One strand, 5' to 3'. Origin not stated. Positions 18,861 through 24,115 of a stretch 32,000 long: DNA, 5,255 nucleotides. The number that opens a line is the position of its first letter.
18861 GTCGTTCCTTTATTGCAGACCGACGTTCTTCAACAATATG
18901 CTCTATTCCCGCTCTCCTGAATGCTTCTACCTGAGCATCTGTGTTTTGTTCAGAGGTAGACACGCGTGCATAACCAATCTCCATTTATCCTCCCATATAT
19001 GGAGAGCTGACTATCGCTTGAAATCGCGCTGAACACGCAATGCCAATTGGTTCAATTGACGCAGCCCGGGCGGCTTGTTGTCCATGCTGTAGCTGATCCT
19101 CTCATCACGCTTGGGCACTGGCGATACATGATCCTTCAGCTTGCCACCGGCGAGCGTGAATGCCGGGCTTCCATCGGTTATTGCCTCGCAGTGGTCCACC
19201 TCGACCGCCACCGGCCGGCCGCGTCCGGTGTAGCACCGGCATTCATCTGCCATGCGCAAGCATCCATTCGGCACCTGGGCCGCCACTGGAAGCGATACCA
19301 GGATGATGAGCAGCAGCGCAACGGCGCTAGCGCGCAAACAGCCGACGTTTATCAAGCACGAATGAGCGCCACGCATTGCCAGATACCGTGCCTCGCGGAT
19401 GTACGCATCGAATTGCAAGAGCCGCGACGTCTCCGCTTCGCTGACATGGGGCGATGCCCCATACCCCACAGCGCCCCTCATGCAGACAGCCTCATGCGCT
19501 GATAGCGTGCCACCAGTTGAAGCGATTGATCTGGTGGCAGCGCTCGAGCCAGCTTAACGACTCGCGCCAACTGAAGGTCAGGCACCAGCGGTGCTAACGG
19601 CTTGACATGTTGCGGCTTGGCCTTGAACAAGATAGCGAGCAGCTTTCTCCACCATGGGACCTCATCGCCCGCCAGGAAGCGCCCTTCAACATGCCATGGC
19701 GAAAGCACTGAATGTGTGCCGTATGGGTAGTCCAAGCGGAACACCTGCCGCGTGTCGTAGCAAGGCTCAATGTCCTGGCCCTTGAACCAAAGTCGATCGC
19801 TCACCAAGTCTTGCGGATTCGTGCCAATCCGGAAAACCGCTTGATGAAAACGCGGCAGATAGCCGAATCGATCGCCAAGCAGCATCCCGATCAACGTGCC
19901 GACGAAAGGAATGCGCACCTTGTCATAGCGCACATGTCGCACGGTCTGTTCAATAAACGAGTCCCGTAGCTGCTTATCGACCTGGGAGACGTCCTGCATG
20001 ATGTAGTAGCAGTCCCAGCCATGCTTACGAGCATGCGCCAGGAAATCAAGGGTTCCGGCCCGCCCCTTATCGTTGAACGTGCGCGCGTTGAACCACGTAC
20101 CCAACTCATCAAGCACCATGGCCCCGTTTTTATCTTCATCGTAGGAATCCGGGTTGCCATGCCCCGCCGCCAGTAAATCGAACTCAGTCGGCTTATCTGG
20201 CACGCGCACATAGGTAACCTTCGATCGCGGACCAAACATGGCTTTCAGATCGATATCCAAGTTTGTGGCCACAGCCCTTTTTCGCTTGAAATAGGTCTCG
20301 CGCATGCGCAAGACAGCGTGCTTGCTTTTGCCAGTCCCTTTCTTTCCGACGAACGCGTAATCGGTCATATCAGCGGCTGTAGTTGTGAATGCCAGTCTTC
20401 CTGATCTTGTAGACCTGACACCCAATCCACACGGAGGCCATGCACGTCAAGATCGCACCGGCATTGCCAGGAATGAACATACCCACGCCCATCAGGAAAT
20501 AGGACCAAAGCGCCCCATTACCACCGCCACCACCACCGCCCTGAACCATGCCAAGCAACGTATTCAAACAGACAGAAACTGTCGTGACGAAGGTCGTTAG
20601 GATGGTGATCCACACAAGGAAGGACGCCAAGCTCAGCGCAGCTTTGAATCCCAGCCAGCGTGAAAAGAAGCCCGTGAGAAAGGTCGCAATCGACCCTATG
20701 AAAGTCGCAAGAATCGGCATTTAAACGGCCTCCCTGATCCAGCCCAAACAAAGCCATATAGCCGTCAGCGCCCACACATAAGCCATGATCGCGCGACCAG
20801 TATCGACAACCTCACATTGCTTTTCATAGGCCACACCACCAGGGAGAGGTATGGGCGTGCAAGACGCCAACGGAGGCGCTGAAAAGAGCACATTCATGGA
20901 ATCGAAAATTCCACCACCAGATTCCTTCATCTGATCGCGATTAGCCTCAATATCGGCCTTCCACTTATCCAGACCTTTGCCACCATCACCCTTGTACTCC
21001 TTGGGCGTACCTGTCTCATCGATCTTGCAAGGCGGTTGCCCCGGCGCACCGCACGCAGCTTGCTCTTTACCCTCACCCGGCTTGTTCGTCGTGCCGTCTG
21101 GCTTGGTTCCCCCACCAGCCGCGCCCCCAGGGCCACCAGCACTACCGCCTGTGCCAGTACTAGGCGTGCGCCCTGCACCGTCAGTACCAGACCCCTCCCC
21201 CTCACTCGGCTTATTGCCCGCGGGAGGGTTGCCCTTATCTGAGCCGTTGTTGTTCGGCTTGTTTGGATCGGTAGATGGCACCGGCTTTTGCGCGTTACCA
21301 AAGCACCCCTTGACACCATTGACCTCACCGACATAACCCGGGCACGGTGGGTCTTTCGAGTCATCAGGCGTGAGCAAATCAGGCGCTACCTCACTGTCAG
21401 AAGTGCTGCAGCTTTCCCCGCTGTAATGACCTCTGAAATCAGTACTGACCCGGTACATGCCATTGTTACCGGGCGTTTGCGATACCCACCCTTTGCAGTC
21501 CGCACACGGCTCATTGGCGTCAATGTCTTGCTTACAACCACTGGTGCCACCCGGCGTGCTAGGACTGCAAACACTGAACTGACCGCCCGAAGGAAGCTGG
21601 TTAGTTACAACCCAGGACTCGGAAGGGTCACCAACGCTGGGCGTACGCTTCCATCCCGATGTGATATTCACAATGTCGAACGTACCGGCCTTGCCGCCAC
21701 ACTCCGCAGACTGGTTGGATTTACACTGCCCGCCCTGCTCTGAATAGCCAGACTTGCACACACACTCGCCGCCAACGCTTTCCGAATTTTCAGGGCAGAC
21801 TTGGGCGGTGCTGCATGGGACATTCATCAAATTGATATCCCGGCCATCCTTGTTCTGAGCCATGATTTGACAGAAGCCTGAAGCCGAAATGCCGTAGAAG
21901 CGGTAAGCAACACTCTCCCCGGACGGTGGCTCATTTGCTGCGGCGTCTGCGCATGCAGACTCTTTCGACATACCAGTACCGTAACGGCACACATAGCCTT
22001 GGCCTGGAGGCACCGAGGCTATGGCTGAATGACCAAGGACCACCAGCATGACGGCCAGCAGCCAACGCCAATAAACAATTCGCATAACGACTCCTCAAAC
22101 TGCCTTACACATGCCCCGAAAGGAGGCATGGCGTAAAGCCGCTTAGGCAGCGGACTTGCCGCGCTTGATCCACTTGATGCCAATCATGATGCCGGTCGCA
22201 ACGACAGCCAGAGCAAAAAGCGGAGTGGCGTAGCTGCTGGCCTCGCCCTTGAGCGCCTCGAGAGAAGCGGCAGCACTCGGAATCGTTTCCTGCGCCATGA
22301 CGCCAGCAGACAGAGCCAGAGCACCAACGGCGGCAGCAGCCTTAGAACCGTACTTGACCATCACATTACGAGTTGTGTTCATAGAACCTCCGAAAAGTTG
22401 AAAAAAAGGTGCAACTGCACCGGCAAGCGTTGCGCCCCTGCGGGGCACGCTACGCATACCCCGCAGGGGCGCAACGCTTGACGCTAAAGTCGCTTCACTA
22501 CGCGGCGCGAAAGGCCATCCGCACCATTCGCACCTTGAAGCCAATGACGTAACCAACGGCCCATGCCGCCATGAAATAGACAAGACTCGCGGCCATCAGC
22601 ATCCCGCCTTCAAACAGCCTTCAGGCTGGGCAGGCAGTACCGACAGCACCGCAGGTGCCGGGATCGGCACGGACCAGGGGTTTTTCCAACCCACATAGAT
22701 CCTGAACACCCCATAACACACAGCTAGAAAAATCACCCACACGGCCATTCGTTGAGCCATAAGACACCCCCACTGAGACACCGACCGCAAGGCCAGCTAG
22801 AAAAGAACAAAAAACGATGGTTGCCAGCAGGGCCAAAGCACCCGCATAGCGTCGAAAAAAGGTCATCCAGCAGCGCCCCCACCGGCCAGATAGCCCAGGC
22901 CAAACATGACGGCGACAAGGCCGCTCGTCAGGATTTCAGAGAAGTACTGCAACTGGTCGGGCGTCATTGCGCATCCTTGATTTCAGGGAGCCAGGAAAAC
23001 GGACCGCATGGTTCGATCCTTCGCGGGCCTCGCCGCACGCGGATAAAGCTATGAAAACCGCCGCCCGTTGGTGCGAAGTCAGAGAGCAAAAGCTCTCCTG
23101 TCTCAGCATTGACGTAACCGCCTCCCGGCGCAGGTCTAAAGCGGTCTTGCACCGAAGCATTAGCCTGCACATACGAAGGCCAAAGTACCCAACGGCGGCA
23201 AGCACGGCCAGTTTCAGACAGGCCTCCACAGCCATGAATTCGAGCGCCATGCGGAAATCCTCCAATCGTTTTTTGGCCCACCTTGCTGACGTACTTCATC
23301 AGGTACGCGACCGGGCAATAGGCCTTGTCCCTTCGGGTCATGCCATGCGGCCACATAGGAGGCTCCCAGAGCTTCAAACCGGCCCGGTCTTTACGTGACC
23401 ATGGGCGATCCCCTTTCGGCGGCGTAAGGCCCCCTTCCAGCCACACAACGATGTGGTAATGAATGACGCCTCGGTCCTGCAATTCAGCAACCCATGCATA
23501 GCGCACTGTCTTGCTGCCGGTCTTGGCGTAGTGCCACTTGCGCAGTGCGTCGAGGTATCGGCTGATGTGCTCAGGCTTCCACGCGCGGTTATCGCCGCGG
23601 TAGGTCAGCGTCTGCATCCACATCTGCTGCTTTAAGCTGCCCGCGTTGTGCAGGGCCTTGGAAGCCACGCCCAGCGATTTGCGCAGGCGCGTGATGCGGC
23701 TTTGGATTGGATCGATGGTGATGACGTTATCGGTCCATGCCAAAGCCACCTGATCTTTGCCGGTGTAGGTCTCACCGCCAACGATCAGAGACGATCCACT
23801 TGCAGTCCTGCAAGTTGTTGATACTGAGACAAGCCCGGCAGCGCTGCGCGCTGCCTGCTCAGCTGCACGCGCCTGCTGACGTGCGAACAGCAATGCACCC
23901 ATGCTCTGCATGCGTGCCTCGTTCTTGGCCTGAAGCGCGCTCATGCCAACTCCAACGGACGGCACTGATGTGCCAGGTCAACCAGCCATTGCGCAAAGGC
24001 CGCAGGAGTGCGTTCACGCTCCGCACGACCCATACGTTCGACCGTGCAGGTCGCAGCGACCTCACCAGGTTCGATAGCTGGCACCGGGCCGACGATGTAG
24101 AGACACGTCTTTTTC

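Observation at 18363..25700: Integrated inovirus-like prophage that carries a resolvase-type serine recombinase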

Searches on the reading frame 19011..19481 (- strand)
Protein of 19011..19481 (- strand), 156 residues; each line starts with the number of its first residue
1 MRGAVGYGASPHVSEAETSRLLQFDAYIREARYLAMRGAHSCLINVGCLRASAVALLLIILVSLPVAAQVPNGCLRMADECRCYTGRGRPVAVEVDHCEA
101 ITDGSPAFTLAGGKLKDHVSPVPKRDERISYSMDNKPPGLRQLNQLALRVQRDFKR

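Call 6: search_protein_families(library=pfam, max_evalue=0.01, proteins=[window:19011-19481:-])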
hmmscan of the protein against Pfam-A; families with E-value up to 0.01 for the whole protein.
window:19011-19481:- (156 aa): 0 families

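Call 7: search_protein_families(library=phrogs, max_evalue=0.01, proteins=[window:19011-19481:-])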
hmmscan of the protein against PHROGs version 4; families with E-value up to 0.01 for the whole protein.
window:19011-19481:- (156 aa): 0 families

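Call 16: search_protein_families(library=phrogs, max_evalue=0.1, proteins=[window:19011-19481:-])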
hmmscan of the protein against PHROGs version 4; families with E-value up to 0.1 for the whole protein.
window:19011-19481:- (156 aa): 1 family
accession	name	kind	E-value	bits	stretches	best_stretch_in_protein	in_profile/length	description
phrog_28869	-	unknown function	0.033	15.4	1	47-101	30-85/105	-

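Call 18: search_protein_families(library=pfam, max_evalue=0.1, proteins=[window:19011-19481:-])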
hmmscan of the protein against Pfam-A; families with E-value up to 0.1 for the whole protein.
window:19011-19481:- (156 aa): 0 families

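Call 91: search_protein_families(library=ncbifam, max_evalue=0.01, proteins=[window:19011-19481:-])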
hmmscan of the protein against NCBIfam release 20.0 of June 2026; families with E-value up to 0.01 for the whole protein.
window:19011-19481:- (156 aa): 0 families
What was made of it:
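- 19011..19481 (-): 156-aa protein with one hydrophobic segment and several Cys residues; function unknown. It overlaps the end of the pI gene by 4 nt. No significant family match (calls 6, 7, 16, 91).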

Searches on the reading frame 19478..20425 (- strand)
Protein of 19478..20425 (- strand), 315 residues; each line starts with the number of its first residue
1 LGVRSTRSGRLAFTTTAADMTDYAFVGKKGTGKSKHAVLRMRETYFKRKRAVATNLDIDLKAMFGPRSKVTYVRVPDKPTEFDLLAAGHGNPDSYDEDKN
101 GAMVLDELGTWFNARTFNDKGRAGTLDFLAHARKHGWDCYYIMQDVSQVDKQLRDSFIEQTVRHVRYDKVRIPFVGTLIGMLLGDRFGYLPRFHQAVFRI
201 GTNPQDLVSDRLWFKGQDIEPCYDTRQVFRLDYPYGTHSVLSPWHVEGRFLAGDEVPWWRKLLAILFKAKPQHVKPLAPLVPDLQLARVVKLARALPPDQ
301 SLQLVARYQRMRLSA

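Call 6: search_protein_families(library=pfam, max_evalue=0.01, proteins=[window:19478-20425:-])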
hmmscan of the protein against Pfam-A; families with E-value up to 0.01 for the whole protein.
window:19478-20425:- (315 aa): 1 family
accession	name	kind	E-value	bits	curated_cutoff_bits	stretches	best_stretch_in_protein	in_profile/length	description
PF05707.18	Zot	-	6.8e-20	71.8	20.3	1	25-172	5-153/197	Zonular occludens toxin (Zot)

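Call 7: search_protein_families(library=phrogs, max_evalue=0.01, proteins=[window:19478-20425:-])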
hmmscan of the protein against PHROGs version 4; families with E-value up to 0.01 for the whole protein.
window:19478-20425:- (315 aa): 4 families
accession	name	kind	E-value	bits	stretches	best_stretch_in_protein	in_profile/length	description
phrog_1675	-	head and packaging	8.8e-83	279.6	1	20-271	1-250/353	morphogenesis (protein I of M13)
phrog_197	-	moron, auxiliary metabolic gene and host takeover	4.9e-14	53.6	1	14-170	20-169/486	Zot-like toxin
phrog_20922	-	head and packaging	0.00046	20.2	1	24-156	4-133/318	head morphogenesis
phrog_1979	-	unknown function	0.0015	18.8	1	24-156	128-251/380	-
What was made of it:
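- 19478..20368 (-): pI/Zot-type morphogenesis ATPase, 296 aa. PF05707, E=7e-20, and phrog_1675, E=9e-83 (calls 6, 7).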

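Call 11: search_dna_similar(query=window:19478-20425:-, collection=phages, mode=protein, max_rows=30, rows=spread)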
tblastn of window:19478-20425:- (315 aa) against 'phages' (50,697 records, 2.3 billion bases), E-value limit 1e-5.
Records with a match: 68; places in all: 68; records where one place covers at least 80% of the query: 5.
Best place of each record, by identity: <60% 68.
By first word of the organism name: Enterobacteria 26; Vibrio 11; bajarodino 9; Escherichia 5; Erwinia 5; Inovirus 4; Ralstonia 2; Salmonella 2; Lineavirus 2; Dulem 2.
By host as written in the record: - 30; Escherichia coli 6; Escherichia coli IJ1862 6; Escherichia coli MG1655 + F912 5; Erwinia amylovora Ea1 4; Vibrio cyclitrophicus 10N.261.55.E6 2; Vibrio cholerae O139 serogroup strain ICDC-4470 2; Peromyscus fraterculus 2; and 10 more.
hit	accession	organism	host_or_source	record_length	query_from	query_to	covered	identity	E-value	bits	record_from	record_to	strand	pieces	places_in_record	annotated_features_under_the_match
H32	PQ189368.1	Vibrio phage 10N.286.55.B4_PE003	Vibrio cyclitrophicus 10N.286.55.B4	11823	23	250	72%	46.5%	4e-54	195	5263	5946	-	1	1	hypothetical protein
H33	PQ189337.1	Vibrio phage 10N.286.49.E3_PE001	Vibrio cyclitrophicus 10N.286.49.E3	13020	23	250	72%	46.1%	2e-53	193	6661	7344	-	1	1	hypothetical protein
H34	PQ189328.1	Vibrio phage 10N.261.55.E6_PE001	Vibrio cyclitrophicus 10N.261.55.E6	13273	23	250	72%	46.1%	2e-53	193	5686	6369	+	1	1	hypothetical protein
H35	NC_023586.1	Ralstonia phage 1 NP-2014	amniotic fluids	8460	19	250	74%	44.4%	2e-54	196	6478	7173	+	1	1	phage assembly protein | termination of virion assembly protein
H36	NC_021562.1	Vibrio phage VFJ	Vibrio cholerae O139 serogroup strain ...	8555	23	250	72%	44.3%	7e-53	191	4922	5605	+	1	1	orf361: phage morphogenesis protein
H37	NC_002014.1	Salmonella phage IKe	Escherichia coli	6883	19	268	79%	40.2%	1e-49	182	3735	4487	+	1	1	I: assembly protein | VI: minor coat protein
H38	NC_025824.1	Escherichia phage fd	-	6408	9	268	83%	38.5%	1e-48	179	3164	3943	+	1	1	I | internal signal sequence for gene I product [6] | VI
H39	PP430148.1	Enterobacteria phage FfIris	Escherichia coli MG1655 + F912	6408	9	268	83%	38.5%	1e-48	179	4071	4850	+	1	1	assembly protein (x2) | minor capsid protein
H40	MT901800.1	Erwinia phage PEar6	Erwinia amylovora Ea1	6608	19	268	79%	39.8%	3e-49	181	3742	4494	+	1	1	maturase | minor capsid protein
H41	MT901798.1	Erwinia phage PEar2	Erwinia amylovora Ea1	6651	19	268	79%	39.8%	3e-49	181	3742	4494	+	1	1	maturase pI | minor capsid protein pVI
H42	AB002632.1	Vibrio phage fs2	Vibrio cholerae O139 strain MDO14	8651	23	250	72%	43.0%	3e-51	187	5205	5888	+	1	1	unnamed protein product; Similar to Gene I protein :Acc# A04262; orf ...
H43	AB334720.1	Enterobacteria phage f1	-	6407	19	268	79%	39.2%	1e-48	179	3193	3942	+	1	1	I: protein I | VI: protein VI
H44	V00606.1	Enterobacteria phage f1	-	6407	19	268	79%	39.2%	1e-48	179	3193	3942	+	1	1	unnamed protein product; gene I | unnamed protein product; gene VI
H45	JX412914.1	Inovirus M13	Escherichia coli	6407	19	268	79%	39.2%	1e-48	179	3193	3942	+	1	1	I: phage assembly protein | VI: small hydrophobic protein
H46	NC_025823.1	Enterobacteria phage f1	-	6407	19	268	79%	39.2%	1e-48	179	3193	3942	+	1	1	hypothetical protein (x2)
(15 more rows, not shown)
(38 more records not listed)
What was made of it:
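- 19478..20368 (-): Identity is 39% to f1 gene I, 44% to RIP1 and 46% to Vibrio inoviruses (call 11).
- On Inoviridae-type filamentous phage (Tubulavirales): It is 39% identical to f1 gene I (call 11).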

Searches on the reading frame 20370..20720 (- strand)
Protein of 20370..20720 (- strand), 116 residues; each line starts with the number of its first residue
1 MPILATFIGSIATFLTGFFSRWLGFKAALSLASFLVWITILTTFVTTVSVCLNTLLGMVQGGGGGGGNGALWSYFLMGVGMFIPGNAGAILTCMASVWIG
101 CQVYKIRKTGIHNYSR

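Call 6: search_protein_families(library=pfam, max_evalue=0.01, proteins=[window:20370-20720:-])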
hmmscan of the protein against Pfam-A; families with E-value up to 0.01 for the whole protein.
window:20370-20720:- (116 aa): 1 family
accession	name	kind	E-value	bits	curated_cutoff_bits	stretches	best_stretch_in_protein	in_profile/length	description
PF17537.7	DUF5455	-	0.0011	19.9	25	1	2-107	1-97/102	Family of unknown function (DUF5455)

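Call 7: search_protein_families(library=phrogs, max_evalue=0.01, proteins=[window:20370-20720:-])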
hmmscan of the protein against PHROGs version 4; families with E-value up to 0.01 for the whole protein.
window:20370-20720:- (116 aa): 2 families
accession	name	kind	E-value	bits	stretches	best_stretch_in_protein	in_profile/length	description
phrog_17485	-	head and packaging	8.5e-09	36.9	1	1-111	1-101/107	minor head protein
phrog_1944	-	head and packaging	8.4e-07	30.4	1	1-110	10-107/115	minor head protein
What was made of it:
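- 20370..20720 (-): pVI-like minor coat protein, 116 aa. phrog_17485, E=8.5e-9; DUF5455 match is weak (calls 6, 7).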

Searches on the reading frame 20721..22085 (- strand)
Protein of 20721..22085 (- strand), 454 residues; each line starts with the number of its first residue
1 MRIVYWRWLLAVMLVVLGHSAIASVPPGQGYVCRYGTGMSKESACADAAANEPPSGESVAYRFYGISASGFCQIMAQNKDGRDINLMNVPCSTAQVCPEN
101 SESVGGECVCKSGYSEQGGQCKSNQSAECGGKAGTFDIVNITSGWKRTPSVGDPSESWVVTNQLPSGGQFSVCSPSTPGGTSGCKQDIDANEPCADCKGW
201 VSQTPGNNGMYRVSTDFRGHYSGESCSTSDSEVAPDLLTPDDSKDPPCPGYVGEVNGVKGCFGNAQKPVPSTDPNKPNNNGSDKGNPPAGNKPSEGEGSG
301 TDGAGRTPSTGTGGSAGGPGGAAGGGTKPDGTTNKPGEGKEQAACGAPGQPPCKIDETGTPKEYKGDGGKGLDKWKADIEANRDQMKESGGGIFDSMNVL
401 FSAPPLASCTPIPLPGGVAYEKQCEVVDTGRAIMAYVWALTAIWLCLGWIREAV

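Call 6: search_protein_families(library=pfam, max_evalue=0.01, proteins=[window:20721-22085:-])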
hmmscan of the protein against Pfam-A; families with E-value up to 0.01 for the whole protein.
window:20721-22085:- (454 aa): 1 family
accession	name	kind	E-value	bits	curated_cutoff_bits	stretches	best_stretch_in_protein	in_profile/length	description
PF01683.23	EB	-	0.009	16.5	24.3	1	87-121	18-52/52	EB module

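Call 7: search_protein_families(library=phrogs, max_evalue=0.01, proteins=[window:20721-22085:-])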
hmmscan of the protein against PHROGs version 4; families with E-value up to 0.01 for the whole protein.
window:20721-22085:- (454 aa): 1 family
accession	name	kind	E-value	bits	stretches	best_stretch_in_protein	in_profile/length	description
phrog_4352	-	unknown function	1.7e-10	41.4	1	37-355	29-319/479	-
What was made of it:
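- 20721..22085 (-): pIII-like adsorption protein, 454 aa, with a signal peptide, a Gly/Pro-rich linker and a C-terminal membrane anchor. phrog_4352, E=1.7e-10 (call 7).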

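Call 88: search_dna_similar(query=window:20721-22085:-, collection=phages, mode=protein, max_rows=10)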
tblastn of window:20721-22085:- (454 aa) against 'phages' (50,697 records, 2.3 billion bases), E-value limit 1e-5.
No match.
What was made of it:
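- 20721..22085 (-): No match in the phage collection (call 88).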

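Call 91: search_protein_families(library=ncbifam, max_evalue=0.01, proteins=[window:20721-22085:-])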
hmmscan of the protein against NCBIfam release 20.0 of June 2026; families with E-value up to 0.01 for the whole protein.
window:20721-22085:- (454 aa): 0 families

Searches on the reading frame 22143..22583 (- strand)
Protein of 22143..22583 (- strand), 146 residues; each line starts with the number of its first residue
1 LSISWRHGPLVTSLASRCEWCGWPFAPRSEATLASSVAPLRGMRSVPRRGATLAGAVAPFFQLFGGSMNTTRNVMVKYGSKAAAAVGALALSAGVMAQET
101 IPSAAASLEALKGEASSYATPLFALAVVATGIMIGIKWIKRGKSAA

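Call 6: search_protein_families(library=pfam, max_evalue=0.01, proteins=[window:22143-22583:-])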
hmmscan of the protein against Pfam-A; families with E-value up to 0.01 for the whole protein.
window:22143-22583:- (146 aa): 0 families

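Call 7: search_protein_families(library=phrogs, max_evalue=0.01, proteins=[window:22143-22583:-])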
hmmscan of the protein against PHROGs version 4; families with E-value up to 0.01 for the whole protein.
window:22143-22583:- (146 aa): 2 families
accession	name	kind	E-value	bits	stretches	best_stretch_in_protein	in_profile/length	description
phrog_1646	-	head and packaging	1.1e-05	26.7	1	80-146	13-80/81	major coat protein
phrog_6548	-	head and packaging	0.00015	23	1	71-143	3-73/79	major coat protein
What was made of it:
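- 22143..22382 (-): pVIII-like major coat protein, 79 aa. phrog_1646, E=1.1e-5, and phrog_6548, E=1.5e-4 (call 7).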

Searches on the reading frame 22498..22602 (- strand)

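Call 16: search_protein_families(library=phrogs, max_evalue=0.1, proteins=[window:22498-22602:-])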
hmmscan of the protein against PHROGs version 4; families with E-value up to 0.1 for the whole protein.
window:22498-22602:- (34 aa): 1 family
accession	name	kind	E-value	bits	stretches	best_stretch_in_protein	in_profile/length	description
phrog_20434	-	unknown function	0.0016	19.6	1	3-33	5-35/54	-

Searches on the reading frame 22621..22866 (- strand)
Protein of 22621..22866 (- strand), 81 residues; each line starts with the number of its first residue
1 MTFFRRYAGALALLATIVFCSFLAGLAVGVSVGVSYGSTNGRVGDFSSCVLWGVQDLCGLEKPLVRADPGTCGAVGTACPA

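Call 16: search_protein_families(library=phrogs, max_evalue=0.1, proteins=[window:22621-22866:-])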
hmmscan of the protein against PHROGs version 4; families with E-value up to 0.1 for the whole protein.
window:22621-22866:- (81 aa): 1 family
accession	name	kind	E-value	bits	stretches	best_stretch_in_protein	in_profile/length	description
phrog_4568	-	unknown function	0.022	15.6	1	15-36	5-26/73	-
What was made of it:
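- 22498..22967 (-): Three small hydrophobic ORFs (32, 81 and 34 aa), in the pVII/pIX position. Only weak PHROG hints (call 16).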

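Call 18: search_protein_families(library=pfam, max_evalue=0.1, proteins=[window:22621-22866:-])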
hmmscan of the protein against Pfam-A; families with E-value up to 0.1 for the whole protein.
window:22621-22866:- (81 aa): 0 families

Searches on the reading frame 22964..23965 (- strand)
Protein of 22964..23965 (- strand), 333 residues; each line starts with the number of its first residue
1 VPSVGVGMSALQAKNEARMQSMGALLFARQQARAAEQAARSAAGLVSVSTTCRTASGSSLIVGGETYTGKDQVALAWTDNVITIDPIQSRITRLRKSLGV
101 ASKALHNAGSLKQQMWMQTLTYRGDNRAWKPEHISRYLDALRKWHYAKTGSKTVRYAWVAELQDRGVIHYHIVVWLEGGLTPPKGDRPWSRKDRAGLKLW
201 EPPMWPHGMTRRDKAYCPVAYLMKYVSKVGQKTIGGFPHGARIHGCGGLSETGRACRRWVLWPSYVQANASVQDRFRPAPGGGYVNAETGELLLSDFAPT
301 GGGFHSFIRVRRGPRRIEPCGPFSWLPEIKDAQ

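Call 6: search_protein_families(library=pfam, max_evalue=0.01, proteins=[window:22964-23965:-])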
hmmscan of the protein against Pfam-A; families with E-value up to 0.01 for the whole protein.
window:22964-23965:- (333 aa): 2 families
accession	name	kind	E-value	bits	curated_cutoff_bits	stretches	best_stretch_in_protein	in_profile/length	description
PF23343.2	REP_ORF2-G2P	-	1.7e-26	92.8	27.8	1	116-228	2-97/99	Replication-associated protein ORF2/G2P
PF20199.4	RepSA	-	2e-06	27.7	34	1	128-184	171-235/438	Replication initiator protein, pSAM2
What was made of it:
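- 22964..23944 (-): HUH rolling-circle replication initiator, 326 aa. PF23343, E=1.7e-26 (call 6).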

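Call 7: search_protein_families(library=phrogs, max_evalue=0.01, proteins=[window:22964-23965:-])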
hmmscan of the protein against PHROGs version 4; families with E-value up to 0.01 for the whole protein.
window:22964-23965:- (333 aa): 2 families
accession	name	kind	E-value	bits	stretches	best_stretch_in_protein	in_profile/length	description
phrog_2969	-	DNA, RNA and nucleotide metabolism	1.4e-27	97.6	1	58-296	97-328/346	replication initiation protein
phrog_3419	-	DNA, RNA and nucleotide metabolism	0.0007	20.2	1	117-174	107-159/289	rolling circle DNA replication initiation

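Call 87: search_dna_similar(query=window:22964-23965:-, collection=phages, mode=protein, max_rows=12)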
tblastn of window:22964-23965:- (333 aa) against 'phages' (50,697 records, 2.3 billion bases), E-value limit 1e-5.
Records with a match: 16; places in all: 16; records where one place covers at least 80% of the query: 2.
Best place of each record, by identity: <60% 16.
By first word of the organism name: Xanthomonas 15; Inoviridae 1.
By host as written in the record: - 3; Xanthomonas campestris pv. campestris 3; Xanthomonas oryzae ATCC 35933 2; Xanthomonas oryzae pv. oryzicola 2; Xanthomonas campestris pv. vesicatora ATCC35937 2; Xanthomonas axonopodis pv. citri 2; Xanthomonas campestris pv. citri 1; Xanthomonas campestris 1.
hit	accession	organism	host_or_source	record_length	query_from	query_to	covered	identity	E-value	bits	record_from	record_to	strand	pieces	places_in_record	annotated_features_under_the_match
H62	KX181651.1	Xanthomonas phage Xf109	Xanthomonas oryzae ATCC 35933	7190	54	322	81%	31.8%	8e-23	105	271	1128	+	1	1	replication initiation protein | ssDNA-binding protein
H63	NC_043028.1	Xanthomonas phage Xf109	Xanthomonas oryzae ATCC 35933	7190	54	322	81%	31.8%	8e-23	105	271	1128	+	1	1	replication initiation protein | ssDNA-binding protein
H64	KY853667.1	Xanthomonas phage Xf409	Xanthomonas oryzae pv. oryzicola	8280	54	292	72%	33.6%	1e-22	104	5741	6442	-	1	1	replication initiation protein II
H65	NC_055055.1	Xanthomonas phage Xf409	Xanthomonas oryzae pv. oryzicola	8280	54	292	72%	33.6%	1e-22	104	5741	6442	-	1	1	replication initiation protein II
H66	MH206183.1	Xanthomonas phage phiXv2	Xanthomonas campestris pv. vesicatora ...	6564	54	292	72%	33.6%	2e-22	103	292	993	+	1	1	replication initiation protein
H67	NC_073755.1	Xanthomonas phage phiXv2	Xanthomonas campestris pv. vesicatora ...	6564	54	292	72%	33.6%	2e-22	103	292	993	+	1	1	replication initiation protein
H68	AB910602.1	Xanthomonas phage XacF1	Xanthomonas axonopodis pv. citri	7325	54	292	72%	33.6%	2e-22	103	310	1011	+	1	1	hypothetical protein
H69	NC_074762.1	Xanthomonas phage XacF1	Xanthomonas axonopodis pv. citri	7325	54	292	72%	33.6%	2e-22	103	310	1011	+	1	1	hypothetical protein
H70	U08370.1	Xanthomonas phage Cf1t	Xanthomonas campestris pv. citri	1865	54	300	74%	32.4%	2e-21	100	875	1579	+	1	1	ORF344, GTG start codon; site-specific recombination and integration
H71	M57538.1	Xanthomonas phage Cf1c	-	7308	57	292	71%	33.1%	1e-21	101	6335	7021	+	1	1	none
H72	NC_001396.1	Xanthomonas phage Cf1c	Xanthomonas campestris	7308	57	292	71%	33.1%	1e-21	101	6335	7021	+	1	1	replication initiation protein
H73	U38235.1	Xanthomonas phage Lf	-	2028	58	292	71%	32.8%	9e-23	104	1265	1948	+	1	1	II: replication initiation protein | X: ORF165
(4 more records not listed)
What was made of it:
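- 22964..23944 (-): It is 32-34% identical to the Rep of Xanthomonas phages Xf109, XacF1 and Cf1c (call 87).
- On XerCD/dif-integrating inoviruses (CTXphi, phiRSS, XacF1): Rep is distantly related to the Xanthomonas phages (call 87), but the integration module is not.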
